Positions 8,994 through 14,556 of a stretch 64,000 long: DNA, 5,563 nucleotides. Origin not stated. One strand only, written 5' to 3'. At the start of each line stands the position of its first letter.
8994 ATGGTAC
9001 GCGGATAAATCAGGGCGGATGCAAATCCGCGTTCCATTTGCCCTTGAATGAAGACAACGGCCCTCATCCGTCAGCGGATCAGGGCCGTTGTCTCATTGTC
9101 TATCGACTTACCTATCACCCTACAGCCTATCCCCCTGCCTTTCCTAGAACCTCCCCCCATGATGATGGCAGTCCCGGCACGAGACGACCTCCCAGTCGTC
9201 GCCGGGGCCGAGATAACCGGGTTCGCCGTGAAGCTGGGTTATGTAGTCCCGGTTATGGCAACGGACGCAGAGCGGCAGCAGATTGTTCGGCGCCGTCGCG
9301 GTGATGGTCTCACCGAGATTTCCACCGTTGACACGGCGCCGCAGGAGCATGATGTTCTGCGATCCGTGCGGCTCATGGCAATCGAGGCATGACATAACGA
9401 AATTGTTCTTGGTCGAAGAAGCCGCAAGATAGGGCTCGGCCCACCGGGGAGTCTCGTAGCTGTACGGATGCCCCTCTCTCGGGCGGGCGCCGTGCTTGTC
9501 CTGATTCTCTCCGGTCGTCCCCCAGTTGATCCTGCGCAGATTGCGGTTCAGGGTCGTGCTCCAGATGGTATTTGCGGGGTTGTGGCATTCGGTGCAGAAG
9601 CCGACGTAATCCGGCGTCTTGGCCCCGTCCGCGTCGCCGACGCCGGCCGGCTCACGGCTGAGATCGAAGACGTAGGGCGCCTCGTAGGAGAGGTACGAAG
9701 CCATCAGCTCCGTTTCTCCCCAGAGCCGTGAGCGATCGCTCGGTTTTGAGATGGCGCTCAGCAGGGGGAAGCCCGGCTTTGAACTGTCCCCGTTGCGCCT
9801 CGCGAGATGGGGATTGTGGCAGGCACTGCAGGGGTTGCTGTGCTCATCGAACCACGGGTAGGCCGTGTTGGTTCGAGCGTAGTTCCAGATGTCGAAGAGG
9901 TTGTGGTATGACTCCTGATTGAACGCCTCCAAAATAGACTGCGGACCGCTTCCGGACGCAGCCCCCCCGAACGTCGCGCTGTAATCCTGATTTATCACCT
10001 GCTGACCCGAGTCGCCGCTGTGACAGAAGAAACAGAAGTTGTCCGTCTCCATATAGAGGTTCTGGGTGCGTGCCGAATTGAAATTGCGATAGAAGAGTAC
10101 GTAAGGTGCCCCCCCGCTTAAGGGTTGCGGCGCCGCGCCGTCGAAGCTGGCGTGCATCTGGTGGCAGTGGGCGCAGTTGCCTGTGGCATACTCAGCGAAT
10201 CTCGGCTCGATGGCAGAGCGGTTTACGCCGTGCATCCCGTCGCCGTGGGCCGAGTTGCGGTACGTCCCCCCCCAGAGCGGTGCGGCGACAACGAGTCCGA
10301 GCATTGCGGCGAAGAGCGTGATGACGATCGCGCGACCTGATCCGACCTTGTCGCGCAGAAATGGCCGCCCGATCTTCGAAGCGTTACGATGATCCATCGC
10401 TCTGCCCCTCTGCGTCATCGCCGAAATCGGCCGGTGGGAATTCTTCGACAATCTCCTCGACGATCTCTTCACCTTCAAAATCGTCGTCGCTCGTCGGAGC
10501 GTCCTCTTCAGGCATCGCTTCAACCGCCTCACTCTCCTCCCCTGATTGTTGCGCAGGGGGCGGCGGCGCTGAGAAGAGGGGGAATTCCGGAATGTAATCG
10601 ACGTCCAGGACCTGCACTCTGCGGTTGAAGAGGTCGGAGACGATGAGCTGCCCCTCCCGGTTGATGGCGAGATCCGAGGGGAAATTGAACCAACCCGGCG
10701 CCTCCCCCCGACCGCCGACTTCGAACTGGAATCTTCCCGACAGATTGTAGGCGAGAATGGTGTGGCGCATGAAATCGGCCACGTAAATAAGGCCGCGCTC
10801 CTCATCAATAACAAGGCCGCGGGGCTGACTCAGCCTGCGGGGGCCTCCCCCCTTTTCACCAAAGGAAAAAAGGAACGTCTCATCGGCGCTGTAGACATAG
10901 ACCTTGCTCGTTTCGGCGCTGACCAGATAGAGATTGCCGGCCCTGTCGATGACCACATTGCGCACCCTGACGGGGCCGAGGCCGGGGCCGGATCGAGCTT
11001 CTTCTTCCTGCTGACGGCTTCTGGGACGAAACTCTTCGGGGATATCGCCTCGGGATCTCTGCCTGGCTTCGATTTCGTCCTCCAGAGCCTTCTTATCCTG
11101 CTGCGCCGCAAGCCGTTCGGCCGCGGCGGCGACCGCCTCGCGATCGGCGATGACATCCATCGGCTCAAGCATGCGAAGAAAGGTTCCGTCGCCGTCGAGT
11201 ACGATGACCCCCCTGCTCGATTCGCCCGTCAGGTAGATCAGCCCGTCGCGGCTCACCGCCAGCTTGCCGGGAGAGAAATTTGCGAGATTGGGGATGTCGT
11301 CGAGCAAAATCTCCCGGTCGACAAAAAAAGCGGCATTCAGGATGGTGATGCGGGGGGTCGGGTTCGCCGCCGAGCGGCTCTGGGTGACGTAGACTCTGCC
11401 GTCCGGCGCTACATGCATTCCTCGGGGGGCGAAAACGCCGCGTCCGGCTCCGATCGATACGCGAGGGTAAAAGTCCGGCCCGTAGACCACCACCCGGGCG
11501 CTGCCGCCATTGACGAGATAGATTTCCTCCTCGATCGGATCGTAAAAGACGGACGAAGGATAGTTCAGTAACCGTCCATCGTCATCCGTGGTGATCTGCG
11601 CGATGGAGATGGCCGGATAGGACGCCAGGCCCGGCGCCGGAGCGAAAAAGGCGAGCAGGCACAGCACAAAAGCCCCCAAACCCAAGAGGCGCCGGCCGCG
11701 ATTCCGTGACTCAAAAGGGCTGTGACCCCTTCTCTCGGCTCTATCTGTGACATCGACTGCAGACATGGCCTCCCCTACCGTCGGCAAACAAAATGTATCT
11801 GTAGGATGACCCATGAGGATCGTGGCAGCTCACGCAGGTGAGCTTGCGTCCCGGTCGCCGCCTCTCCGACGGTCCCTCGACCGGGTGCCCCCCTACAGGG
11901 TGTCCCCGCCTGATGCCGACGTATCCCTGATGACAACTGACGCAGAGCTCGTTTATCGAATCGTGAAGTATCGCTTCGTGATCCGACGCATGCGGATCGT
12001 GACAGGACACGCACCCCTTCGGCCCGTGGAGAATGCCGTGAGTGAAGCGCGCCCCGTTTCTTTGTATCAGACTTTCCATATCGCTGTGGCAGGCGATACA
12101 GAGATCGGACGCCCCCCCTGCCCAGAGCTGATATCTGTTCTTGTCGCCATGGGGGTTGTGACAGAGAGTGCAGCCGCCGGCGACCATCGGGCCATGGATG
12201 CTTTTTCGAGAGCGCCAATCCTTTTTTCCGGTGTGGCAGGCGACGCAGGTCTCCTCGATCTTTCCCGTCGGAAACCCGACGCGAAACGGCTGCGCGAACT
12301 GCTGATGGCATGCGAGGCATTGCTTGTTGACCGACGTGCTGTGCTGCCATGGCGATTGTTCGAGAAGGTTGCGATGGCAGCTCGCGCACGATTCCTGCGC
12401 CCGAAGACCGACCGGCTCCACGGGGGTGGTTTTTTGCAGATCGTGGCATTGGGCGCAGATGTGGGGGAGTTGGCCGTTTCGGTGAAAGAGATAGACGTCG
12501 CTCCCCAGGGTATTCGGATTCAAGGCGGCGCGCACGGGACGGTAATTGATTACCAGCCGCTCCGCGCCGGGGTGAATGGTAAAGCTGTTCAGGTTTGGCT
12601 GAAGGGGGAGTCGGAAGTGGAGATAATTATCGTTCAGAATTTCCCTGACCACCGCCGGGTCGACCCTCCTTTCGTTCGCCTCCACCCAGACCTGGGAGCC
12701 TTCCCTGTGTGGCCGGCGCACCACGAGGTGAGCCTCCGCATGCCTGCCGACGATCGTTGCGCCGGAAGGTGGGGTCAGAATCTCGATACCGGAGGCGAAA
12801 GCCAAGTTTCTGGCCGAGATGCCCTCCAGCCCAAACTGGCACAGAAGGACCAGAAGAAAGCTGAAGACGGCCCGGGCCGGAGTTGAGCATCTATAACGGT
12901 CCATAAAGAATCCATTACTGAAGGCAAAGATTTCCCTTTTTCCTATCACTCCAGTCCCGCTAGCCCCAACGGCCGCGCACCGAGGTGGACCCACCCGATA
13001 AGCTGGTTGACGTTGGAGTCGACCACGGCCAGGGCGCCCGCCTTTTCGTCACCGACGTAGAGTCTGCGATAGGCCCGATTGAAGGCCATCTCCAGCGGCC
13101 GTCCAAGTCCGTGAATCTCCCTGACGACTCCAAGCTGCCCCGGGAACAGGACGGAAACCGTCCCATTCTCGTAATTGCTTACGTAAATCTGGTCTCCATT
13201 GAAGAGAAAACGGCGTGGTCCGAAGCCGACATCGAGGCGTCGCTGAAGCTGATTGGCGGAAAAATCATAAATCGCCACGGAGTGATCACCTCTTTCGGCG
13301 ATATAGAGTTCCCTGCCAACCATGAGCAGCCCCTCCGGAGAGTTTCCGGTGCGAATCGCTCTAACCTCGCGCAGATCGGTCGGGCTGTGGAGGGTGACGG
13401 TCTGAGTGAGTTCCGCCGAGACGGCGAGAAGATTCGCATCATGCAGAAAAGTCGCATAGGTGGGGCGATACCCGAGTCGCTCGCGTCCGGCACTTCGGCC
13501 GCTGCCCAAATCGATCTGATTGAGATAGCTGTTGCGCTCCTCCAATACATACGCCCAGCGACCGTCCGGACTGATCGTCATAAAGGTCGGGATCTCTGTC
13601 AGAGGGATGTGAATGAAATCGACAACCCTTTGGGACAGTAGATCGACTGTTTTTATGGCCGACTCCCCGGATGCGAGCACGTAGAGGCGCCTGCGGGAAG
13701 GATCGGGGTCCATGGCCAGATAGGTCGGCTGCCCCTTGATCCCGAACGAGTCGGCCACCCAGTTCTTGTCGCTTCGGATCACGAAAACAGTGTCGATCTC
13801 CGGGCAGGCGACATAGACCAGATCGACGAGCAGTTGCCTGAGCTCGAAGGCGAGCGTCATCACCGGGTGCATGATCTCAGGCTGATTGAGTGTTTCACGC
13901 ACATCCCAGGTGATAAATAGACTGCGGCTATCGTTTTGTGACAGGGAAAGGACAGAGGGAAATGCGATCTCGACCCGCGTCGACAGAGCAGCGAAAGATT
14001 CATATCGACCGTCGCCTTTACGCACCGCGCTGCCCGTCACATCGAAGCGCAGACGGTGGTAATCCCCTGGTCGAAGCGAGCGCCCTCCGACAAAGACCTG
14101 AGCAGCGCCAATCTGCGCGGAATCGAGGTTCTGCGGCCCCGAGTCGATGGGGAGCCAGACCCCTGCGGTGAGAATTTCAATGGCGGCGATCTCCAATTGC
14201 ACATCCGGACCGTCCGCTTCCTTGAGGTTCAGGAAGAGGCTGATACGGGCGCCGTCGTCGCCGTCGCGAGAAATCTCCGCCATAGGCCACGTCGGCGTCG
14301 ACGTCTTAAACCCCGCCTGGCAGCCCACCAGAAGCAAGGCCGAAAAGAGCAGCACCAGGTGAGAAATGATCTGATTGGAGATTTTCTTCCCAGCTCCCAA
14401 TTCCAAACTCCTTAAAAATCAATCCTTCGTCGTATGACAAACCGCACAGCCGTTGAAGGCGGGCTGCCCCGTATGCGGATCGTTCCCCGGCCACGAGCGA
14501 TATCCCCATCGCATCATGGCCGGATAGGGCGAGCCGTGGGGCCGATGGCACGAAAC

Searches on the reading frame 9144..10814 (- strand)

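Call 46: search_protein_families(library=pfam, proteins=[window:9144-10814:-], max_evalue=0.01)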
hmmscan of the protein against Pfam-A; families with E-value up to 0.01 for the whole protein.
window:9144-10814:- (556 aa): 2 families
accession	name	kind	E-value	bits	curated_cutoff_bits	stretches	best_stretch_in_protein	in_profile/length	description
PF09699.15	Paired_CXXCH_1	-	7.5e-09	35.6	20.6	1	475-522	8-38/41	Doubled CXXCH motif (Paired_CXXCH_1)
PF14522.11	Cytochrome_C7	-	1.2e-05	25.5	24.8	1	473-551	13-67/67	Cytochrome c7 and related cytochrome c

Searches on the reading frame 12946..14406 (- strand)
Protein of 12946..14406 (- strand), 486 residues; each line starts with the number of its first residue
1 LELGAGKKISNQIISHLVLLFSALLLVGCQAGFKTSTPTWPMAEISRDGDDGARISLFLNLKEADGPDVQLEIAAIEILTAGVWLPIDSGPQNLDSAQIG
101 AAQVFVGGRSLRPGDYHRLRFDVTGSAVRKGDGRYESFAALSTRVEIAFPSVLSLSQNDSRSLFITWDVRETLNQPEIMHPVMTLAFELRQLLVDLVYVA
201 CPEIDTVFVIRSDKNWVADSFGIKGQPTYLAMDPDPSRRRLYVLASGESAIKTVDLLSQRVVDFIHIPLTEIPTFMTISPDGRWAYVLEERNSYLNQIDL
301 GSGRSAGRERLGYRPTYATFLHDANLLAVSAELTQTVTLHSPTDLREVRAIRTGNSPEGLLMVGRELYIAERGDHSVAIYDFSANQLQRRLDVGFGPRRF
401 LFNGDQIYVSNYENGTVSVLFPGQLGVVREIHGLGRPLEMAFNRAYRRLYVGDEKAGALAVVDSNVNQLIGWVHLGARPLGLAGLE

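Call 3: search_protein_families(library=pfam, proteins=[window:12946-14406:-], max_evalue=0.1)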
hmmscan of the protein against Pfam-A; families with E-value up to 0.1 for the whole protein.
window:12946-14406:- (486 aa): 6 families
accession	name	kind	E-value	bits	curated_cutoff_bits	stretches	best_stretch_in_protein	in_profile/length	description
PF10282.15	Lactonase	-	1.2e-05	25.2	21.7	1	364-419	255-317/344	Lactonase, 7-bladed beta-propeller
PF01436.27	NHL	-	0.00011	22.5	20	0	402-419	10-27/28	NHL repeat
PF21783.3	YNCE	-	0.004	17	27.1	0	371-483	216-332/339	YNCE-like beta-propeller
PF02239.22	Cytochrom_D1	-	0.0046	16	25.5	0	364-432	47-116/368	Cytochrome D1 heme domain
PF04053.20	B-prop_COPA_B_2nd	-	0.018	15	57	1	271-394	31-146/248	COPA/B second beta-propeller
PF14321.11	DUF4382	-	0.077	13.7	25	0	69-175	19-125/136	Domain of unknown function (DUF4382)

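Call 14: search_protein_families(library=ncbifam, proteins=[window:12946-14406:-], max_evalue=0.1)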
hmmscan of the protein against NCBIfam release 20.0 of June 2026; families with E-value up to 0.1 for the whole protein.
window:12946-14406:- (486 aa): 8 families
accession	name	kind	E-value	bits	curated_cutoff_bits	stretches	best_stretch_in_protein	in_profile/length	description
TIGR03866.1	PQQ_ABC_repeats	subfamily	1.7e-24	86.4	287.3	2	196-344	54-198/310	PQQ-dependent catabolism-associated beta-propeller protein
TIGR02276.1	beta_rpt_yvtn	repeat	2.4e-11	43.4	27.85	1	404-443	3-42/42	beta-propeller repeat protein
NF052460.1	L-NosZ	equivalog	6.1e-08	31.6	700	1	236-408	52-229/480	clade III lactonase-type nitrous-oxide reductase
NF052280.1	7_blade_YncE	equivalog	1.1e-07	31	400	1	413-477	53-117/338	7-bladed beta-propeller protein YncE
TIGR03907.1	QH_beta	equivalog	3.6e-07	29.6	223.2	1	252-310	14-72/338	quinohemoprotein amine dehydrogenase subunit beta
NF052340.1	hydrazine_beta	equivalog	5.1e-07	29.1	560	3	273-390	35-156/372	hydrazine synthase subunit beta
NF052342.1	hydrazine_BC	exception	2.7e-06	25.8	1250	2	364-472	50-162/690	hydrazine synthase subunit beta-gamma fusion subunit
NF048007.1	MmpL3Stblzr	equivalog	6e-06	25.7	600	1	197-287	63-149/366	MmpL3/TtfA transport complex stabilizer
